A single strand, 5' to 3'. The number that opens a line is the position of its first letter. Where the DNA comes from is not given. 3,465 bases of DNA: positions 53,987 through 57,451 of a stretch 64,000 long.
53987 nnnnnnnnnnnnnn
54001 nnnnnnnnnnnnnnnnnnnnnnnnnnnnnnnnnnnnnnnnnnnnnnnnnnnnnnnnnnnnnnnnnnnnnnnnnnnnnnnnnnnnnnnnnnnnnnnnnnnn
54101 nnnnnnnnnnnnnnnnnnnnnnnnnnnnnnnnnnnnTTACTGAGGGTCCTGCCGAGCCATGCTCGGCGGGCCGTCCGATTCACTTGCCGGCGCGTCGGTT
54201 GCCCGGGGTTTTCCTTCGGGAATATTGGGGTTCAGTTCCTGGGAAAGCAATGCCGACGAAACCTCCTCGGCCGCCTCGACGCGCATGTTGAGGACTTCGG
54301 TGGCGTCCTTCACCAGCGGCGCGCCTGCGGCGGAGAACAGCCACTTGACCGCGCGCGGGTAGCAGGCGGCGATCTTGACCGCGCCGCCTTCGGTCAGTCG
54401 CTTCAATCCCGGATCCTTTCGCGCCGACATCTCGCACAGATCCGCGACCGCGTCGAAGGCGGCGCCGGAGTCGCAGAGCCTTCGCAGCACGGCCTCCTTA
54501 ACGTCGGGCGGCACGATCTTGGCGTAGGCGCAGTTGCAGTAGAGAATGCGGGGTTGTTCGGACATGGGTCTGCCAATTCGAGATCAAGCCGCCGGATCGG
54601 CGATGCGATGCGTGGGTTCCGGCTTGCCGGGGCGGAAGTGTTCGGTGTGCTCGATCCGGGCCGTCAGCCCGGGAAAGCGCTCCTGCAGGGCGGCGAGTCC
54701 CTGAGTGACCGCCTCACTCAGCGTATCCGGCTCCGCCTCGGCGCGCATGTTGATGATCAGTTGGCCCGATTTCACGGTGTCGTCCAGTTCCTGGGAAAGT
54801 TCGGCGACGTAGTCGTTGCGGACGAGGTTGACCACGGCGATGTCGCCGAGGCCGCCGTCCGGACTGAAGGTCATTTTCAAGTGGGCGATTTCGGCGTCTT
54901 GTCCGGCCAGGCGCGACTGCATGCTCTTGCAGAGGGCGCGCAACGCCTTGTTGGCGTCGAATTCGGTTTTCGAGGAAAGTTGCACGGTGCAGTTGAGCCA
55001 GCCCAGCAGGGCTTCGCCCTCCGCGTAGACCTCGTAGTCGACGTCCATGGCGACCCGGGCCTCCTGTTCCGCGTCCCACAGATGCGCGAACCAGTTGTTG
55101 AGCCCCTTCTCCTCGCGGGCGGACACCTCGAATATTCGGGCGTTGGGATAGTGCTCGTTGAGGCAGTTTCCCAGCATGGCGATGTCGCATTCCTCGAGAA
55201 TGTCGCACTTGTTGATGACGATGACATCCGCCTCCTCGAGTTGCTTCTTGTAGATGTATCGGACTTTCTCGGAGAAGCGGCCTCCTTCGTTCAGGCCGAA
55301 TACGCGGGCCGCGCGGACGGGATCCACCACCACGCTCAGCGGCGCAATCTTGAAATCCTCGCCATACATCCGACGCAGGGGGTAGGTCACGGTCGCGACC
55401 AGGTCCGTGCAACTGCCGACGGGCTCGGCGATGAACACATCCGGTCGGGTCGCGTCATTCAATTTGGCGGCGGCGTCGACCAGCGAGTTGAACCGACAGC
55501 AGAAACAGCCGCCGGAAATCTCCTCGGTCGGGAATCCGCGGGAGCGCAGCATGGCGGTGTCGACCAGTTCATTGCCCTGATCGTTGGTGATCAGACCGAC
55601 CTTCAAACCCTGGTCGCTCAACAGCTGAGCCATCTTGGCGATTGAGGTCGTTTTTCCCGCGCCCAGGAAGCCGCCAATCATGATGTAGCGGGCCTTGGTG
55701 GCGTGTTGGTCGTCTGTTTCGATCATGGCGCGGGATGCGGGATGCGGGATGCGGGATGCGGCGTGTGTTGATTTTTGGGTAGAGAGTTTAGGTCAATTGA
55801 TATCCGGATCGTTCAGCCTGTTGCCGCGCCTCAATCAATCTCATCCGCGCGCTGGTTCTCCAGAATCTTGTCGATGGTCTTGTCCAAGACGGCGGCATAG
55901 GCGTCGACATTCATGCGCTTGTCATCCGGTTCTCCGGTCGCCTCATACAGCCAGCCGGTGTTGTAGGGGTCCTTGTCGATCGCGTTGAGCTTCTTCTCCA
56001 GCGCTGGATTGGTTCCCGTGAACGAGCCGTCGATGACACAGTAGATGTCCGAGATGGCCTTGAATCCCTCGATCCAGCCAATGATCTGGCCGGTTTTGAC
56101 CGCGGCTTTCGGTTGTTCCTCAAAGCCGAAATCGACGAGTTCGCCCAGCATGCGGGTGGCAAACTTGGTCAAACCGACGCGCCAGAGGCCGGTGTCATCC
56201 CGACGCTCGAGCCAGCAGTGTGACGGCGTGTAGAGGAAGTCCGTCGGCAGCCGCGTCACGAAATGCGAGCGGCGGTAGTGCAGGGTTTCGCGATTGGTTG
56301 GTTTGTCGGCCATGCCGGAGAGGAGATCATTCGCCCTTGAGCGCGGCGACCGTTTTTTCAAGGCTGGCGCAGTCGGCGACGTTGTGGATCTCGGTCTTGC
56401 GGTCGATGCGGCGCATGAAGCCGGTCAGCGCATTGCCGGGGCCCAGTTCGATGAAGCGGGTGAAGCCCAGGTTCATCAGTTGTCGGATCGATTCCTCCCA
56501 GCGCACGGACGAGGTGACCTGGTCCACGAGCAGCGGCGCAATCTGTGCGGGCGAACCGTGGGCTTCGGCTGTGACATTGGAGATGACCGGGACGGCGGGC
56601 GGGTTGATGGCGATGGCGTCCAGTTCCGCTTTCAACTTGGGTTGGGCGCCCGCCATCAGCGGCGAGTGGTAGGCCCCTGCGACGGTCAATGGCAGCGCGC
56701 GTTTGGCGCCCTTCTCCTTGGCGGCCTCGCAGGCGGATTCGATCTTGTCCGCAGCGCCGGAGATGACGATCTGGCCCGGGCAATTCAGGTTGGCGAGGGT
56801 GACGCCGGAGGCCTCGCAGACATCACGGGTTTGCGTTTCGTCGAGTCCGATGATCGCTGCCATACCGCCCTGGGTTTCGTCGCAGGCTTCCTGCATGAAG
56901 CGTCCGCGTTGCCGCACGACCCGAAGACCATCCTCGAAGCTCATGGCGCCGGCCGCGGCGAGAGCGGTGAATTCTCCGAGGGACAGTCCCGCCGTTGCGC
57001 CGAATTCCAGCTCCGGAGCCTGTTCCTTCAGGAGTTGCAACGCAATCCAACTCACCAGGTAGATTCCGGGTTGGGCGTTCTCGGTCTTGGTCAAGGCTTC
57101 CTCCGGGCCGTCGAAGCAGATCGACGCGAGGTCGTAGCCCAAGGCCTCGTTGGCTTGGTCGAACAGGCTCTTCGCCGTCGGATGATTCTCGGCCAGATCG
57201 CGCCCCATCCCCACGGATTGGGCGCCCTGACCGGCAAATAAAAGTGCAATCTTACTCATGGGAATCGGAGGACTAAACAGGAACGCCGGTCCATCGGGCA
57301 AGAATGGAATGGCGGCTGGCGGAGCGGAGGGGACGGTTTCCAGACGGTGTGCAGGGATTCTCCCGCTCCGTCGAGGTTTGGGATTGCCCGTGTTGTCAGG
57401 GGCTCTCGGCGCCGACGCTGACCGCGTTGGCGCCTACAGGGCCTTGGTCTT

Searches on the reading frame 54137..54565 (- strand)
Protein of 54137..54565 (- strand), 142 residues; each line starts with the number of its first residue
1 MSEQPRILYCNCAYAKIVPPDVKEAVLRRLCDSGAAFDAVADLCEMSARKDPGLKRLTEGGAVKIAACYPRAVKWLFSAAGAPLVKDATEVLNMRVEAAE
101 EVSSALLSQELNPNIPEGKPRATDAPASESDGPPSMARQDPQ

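Call 3: search_protein_families(library=pfam, proteins=[window:54137-54565:-], max_evalue=0.01)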
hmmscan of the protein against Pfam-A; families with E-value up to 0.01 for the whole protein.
window:54137-54565:- (142 aa): 0 families

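Call 4: search_protein_families(library=ncbifam, proteins=[window:54137-54565:-], max_evalue=0.01)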
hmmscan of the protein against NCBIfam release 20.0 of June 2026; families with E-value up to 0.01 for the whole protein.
window:54137-54565:- (142 aa): 0 families

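Call 35: search_solved_structures(query=window:54137-54565:-, max_evalue=10, show_alignments=1)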
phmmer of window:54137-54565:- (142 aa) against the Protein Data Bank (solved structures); distinct sequences matched with E-value up to 10: 4.
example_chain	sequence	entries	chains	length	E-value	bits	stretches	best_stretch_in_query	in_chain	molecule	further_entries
5c3l_B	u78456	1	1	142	0.31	14.4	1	55-127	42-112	Nucleoporin Nup58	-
7l97_A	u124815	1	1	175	1.5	12.2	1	38-72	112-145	AMSH-like protease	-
2znv_A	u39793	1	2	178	1.5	12.2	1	38-72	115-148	AMSH-like protease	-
2znr_A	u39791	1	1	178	1.5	12.2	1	38-72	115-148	AMSH-like protease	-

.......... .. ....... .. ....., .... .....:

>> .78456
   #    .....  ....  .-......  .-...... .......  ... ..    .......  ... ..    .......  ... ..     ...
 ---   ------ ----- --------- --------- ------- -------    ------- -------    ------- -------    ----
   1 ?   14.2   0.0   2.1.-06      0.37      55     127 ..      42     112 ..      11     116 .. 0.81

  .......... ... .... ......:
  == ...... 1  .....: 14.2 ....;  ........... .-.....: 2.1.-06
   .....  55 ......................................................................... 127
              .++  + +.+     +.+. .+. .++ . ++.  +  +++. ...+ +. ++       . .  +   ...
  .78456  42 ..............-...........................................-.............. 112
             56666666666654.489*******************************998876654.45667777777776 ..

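Call 36: search_protein_families(library=pfam, proteins=[window:54137-54565:-], max_evalue=10)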
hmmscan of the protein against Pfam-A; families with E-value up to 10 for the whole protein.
window:54137-54565:- (142 aa): 1 family
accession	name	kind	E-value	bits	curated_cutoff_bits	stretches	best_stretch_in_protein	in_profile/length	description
PF12765.13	Cohesin_HEAT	-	0.2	12.6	21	1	20-34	17-31/42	HEAT repeat associated with sister chromatid cohesion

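Call 86: find_homologous_proteins(query=A6, max_evalue=0.001)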
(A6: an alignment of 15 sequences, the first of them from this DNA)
Query A6 (15 sequences) (125 aa, profile of the alignment): 7998 proteins with E <= 0.001 among 8000 candidates; the best 120 are listed.
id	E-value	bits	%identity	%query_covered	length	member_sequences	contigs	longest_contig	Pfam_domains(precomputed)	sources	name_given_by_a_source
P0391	3.6e-53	197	73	97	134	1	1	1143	-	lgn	-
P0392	3.7e-53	197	70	99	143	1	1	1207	-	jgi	-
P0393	4.8e-53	196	70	100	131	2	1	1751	-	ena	-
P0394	5.0e-53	196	71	95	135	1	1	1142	-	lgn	-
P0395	5.6e-53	196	69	99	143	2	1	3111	-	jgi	jgi:hypothetical protein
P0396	6.9e-53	196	71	100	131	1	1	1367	-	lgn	-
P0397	7.0e-53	196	74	95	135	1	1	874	-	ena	-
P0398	7.3e-53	196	70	100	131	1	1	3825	-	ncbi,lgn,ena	-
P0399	7.3e-53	196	68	99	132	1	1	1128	-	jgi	jgi:hypothetical protein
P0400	8.7e-53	195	70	100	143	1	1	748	-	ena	-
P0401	9.7e-53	195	66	97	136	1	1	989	-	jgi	jgi:hypothetical protein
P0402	9.8e-53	195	69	95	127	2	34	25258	-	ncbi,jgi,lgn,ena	-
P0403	1.0e-52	195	70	95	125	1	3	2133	-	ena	-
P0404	1.1e-52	195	100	100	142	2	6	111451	-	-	-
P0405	1.1e-52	195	70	95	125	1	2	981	-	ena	-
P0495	6.3e-52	193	68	97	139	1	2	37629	-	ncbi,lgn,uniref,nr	ncbi:hypothetical protein CfE428DRAFT_6361 [Chthoniobacter flavus Ellin428]|uniref:Uncharacterized p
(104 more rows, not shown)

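Call 87: find_encoding_contigs(protein=P0495, flank=10000, max_places=2)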
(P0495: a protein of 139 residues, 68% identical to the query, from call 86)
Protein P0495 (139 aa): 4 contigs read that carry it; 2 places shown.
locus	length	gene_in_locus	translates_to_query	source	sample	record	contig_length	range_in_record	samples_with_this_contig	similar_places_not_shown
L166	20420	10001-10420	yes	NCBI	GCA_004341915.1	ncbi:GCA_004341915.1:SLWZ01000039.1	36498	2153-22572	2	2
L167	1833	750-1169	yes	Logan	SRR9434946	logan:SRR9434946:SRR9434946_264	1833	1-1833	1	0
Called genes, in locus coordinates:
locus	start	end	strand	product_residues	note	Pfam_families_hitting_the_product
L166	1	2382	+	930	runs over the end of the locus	PF22548:AEP-TOTE, PF00270:DEAD, PF04851:ResIII, PF04480:DUF559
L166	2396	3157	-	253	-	PF02223:Thymidylate_kin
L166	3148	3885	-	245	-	PF02223:Thymidylate_kin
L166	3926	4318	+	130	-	PF00383:dCMP_cyt_deam_1, PF08211:dCMP_cyt_deam_2, PF26947:CDL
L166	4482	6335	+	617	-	PF01134:GIDA, PF07992:Pyr_redox_2 (weak), PF12831:FAD_oxidored (weak), PF21680:GIDA_C_1st, PF13932:SAM_GIDA_C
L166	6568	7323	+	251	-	PF13444:Acetyltransf_5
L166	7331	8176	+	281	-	PF01553:Acyltransferase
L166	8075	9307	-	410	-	PF00266:Aminotran_5, PF00155:Aminotran_1_2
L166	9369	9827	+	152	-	PF01597:GCV_H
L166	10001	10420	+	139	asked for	-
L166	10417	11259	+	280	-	PF12797:Fer4_2 (faint), PF12837:Fer4_6 (weak), PF13237:Fer4_10 (faint)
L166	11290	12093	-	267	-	PF00023:Ank (faint), PF12796:Ank_2, PF13606:Ank_3 (faint), PF13637:Ank_4 (weak), PF12796:Ank_2, PF13637:Ank_4 (weak), PF13857:Ank_5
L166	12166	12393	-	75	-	-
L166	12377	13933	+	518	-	PF00884:Sulfatase, PF01663:Phosphodiest (weak), PF16347:SGSH_C, PF14707:Sulfatase_C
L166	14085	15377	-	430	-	PF04055:Radical_SAM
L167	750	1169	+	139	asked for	-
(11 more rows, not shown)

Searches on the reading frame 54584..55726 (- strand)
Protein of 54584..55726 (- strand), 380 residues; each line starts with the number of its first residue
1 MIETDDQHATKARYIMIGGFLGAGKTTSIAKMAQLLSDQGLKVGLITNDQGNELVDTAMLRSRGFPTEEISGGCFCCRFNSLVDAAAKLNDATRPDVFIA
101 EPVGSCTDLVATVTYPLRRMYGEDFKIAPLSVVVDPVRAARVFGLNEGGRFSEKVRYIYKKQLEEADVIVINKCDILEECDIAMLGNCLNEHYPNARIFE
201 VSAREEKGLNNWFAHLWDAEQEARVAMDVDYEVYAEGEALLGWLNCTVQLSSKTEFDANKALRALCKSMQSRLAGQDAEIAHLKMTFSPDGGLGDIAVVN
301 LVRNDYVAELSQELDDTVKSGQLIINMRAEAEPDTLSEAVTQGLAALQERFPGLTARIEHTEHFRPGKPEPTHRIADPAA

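Call 3: search_protein_families(library=pfam, proteins=[window:54584-55726:-], max_evalue=0.01)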
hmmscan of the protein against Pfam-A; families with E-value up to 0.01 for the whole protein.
window:54584-55726:- (380 aa): 8 families
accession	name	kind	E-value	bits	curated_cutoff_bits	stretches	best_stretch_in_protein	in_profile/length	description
PF02492.25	cobW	-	2.2e-25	89.7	20.7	1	15-191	3-171/180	CobW/HypB/UreG, nucleotide-binding domain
PF00448.28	SRP54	-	8.1e-07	29.3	22.7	1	14-49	3-38/196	SRP54-type protein, GTPase domain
PF03308.22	MeaB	-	1.8e-06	27.6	23.1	1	7-58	28-79/273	Methylmalonyl Co-A mutase-associated GTPase MeaB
PF01656.29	CbiA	-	0.00095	19.6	25.4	1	22-56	9-43/125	CobQ/CobB/MinD/ParA nucleotide binding domain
PF03205.20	MobB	-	0.0018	18.6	26.6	1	16-53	3-40/133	Molybdopterin guanine dinucleotide synthesis protein B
PF02374.21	ArsA_ATPase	-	0.002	17.8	24.3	1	13-57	2-46/305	Anion-transporting ATPase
PF03266.21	NTPase_1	-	0.0029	17.9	23.9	0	15-44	2-31/168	NTPase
PF25199.1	nSTAND_NTPase5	-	0.0038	17.5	34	0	7-63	36-93/145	Novel STAND NTPase 5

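Call 4: search_protein_families(library=ncbifam, proteins=[window:54584-55726:-], max_evalue=0.01)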
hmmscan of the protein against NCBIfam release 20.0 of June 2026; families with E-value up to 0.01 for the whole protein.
window:54584-55726:- (380 aa): 21 families
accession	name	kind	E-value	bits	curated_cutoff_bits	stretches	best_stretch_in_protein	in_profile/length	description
NF041053.1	CobW_rel_Se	equivalog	2.9e-19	69.5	180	1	13-213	2-191/195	CobW-related selenoprotein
TIGR00073.1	hypB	equivalog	5.2e-17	62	121.2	1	19-218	37-212/217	hydrogenase nickel incorporation protein HypB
NF038288.1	chaper_GTP_ZigA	equivalog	7e-13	48.2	600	1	16-203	5-211/390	zinc metallochaperone GTPase ZigA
TIGR02475.1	CobW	equivalog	3.1e-10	39.5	332.1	1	15-84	7-81/342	cobalamin biosynthesis protein CobW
NF008578.0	PRK11537.1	equivalog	9.8e-10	38.1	361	1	16-180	8-166/318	GTPase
TIGR03499.1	FlhF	equivalog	8.4e-07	29.3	174.15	1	4-50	190-238/286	flagellar biosynthesis GTPase FlhF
NF006958.0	PRK09435.1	equivalog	9e-07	28.2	329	0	7-49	52-94/333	methylmalonyl Co-A mutase-associated GTPase MeaB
NF007775.0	PRK10463.1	equivalog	1.9e-06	27.5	385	1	22-216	114-284/290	hydrogenase nickel incorporation protein HypB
TIGR00750.1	lao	equivalog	2.7e-06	26.7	240.75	1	9-60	31-82/300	methylmalonyl Co-A mutase-associated GTPase MeaB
TIGR00064.1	ftsY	equivalog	4.2e-06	26.2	260.7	1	7-47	74-114/279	signal recognition particle-docking protein FtsY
TIGR04291.1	arsen_driv_ArsA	equivalog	6.9e-05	21.7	650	1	5-57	313-365/565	arsenical pump-driving ATPase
TIGR01425.1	SRP54_euk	equivalog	0.00012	21.1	576.25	1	10-49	98-137/428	signal recognition particle protein SRP54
TIGR00959.1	ffh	equivalog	0.00048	19.1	473.2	1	9-49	96-137/428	signal recognition particle protein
TIGR00041.1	DTMP_kinase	equivalog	0.0011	18.7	83.25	1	12-52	4-44/196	dTMP kinase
NF011057.0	PRK14489.1-2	subfamily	0.0021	17.4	541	1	9-58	199-248/363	bifunctional molybdenum cofactor guanylyltransferase MobA/molybdopterin-guanine dinucleotide biosynthesis adaptor protein MobB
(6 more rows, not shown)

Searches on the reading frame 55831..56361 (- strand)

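Call 3: search_protein_families(library=pfam, proteins=[window:55831-56361:-], max_evalue=0.01)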
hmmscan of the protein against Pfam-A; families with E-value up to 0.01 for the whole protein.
window:55831-56361:- (176 aa): 1 family
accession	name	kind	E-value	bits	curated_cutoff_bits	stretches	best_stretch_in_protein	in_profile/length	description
PF01597.25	GCV_H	-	1.4e-18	67.4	22.2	1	43-142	2-99/122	Glycine cleavage H-protein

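Call 4: search_protein_families(library=ncbifam, proteins=[window:55831-56361:-], max_evalue=0.01)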
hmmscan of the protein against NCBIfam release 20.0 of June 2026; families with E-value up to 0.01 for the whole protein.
window:55831-56361:- (176 aa): 4 families
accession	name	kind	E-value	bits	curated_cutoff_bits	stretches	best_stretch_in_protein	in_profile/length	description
NF002270.0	PRK01202.1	subfamily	2e-22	79.3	117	1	37-159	3-126/129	glycine cleavage system protein GcvH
TIGR00527.1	gcvH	equivalog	3.1e-18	66.1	115.85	1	38-160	2-126/129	glycine cleavage system protein GcvH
NF045810.1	GcvH_rel_desulf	equivalog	9.2e-08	32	150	1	37-156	11-132/167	GcvH-related protein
TIGR03077.1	not_gcvH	equivalog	0.0014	18.6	144.05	1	47-139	5-95/110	glycine cleavage protein H-like protein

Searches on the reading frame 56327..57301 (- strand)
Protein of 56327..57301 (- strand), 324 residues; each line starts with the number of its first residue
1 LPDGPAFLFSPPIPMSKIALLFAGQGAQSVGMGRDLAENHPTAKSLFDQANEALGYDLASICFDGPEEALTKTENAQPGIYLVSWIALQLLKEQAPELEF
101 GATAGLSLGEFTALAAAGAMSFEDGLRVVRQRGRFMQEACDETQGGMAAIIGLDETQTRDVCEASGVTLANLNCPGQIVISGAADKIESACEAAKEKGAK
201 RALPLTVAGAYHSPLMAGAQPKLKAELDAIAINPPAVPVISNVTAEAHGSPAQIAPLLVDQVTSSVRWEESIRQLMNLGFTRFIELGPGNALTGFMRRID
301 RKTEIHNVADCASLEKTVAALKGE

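Call 37: search_protein_families(library=pfam, proteins=[window:56327-57301:-], max_evalue=0.0001)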
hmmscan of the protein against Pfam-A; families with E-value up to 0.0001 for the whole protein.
window:56327-57301:- (324 aa): 1 family
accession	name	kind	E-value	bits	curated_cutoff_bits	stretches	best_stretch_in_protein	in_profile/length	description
PF00698.26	Acyl_transf_1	-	1.5e-37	130.2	32.7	1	21-299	3-278/319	Acyl transferase domain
